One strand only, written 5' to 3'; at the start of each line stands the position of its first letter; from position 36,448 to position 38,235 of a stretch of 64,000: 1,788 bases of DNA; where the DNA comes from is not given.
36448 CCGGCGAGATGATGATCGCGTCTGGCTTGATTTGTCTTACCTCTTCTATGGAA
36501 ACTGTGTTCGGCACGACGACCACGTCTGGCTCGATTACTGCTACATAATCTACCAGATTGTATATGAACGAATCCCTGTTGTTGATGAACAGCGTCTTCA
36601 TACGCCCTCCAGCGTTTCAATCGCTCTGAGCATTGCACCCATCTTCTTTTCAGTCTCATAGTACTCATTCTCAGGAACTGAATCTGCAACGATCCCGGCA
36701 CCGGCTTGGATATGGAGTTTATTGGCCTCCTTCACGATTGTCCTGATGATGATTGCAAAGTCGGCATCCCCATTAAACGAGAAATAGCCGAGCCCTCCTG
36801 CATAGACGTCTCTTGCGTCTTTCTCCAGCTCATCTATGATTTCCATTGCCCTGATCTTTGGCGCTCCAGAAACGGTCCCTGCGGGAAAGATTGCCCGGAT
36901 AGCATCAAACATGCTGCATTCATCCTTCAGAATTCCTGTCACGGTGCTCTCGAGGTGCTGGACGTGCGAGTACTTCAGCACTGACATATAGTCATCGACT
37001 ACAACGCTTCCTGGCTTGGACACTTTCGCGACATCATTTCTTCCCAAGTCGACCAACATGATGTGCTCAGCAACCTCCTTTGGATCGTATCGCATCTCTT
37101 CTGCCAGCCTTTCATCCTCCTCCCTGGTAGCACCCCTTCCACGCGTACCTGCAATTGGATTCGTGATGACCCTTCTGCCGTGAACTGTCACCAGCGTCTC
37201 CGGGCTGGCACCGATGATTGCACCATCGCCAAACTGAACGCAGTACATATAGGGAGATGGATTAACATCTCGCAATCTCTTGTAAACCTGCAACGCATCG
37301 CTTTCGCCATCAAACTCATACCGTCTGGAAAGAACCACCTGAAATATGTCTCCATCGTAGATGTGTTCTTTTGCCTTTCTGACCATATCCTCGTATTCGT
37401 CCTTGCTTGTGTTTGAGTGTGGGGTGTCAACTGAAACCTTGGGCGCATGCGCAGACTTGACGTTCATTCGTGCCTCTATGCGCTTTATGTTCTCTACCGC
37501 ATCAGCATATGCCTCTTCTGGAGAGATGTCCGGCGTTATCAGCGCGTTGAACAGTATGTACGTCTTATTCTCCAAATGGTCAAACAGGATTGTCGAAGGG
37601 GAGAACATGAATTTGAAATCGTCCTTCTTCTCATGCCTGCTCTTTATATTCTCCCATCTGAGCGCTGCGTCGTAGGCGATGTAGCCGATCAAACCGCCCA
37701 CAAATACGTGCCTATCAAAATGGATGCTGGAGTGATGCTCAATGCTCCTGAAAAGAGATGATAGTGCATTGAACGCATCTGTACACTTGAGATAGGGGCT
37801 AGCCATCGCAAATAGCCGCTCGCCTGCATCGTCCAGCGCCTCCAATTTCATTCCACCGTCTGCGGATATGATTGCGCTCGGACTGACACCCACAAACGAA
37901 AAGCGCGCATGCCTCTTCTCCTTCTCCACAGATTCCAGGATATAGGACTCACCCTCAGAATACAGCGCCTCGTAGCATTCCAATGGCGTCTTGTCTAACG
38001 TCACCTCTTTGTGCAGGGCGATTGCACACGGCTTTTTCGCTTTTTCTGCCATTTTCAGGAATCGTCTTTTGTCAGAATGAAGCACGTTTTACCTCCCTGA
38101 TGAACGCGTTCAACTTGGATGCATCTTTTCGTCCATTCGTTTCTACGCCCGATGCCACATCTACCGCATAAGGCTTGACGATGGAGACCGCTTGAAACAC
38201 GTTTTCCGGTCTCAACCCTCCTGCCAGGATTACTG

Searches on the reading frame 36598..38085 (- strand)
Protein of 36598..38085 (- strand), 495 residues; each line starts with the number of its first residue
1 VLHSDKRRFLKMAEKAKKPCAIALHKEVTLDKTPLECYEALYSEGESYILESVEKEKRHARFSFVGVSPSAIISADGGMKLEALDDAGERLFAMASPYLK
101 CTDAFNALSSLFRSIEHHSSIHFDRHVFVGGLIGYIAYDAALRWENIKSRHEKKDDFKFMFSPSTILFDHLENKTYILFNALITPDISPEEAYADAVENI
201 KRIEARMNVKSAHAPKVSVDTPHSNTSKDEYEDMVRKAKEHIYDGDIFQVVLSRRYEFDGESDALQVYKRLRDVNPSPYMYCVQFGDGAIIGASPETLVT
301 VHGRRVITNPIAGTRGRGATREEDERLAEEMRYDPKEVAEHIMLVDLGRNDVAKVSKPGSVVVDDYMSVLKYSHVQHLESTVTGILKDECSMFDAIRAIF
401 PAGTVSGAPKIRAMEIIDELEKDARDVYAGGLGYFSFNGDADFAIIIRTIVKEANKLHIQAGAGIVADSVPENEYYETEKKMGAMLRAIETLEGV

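Call 74: search_protein_families(library=pfam, proteins=[window:36598-38085:-], max_evalue=0.00001)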
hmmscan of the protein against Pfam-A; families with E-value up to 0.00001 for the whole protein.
window:36598-38085:- (495 aa): 2 families
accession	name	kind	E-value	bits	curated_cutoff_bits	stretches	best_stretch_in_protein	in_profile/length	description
PF00425.24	Chorismate_bind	-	2.7e-97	325.8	27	1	228-481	2-257/257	chorismate binding enzyme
PF04715.19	Anth_synt_I_N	-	5.4e-23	82.2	23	1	32-177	3-140/140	Anthranilate synthase component I, N terminal region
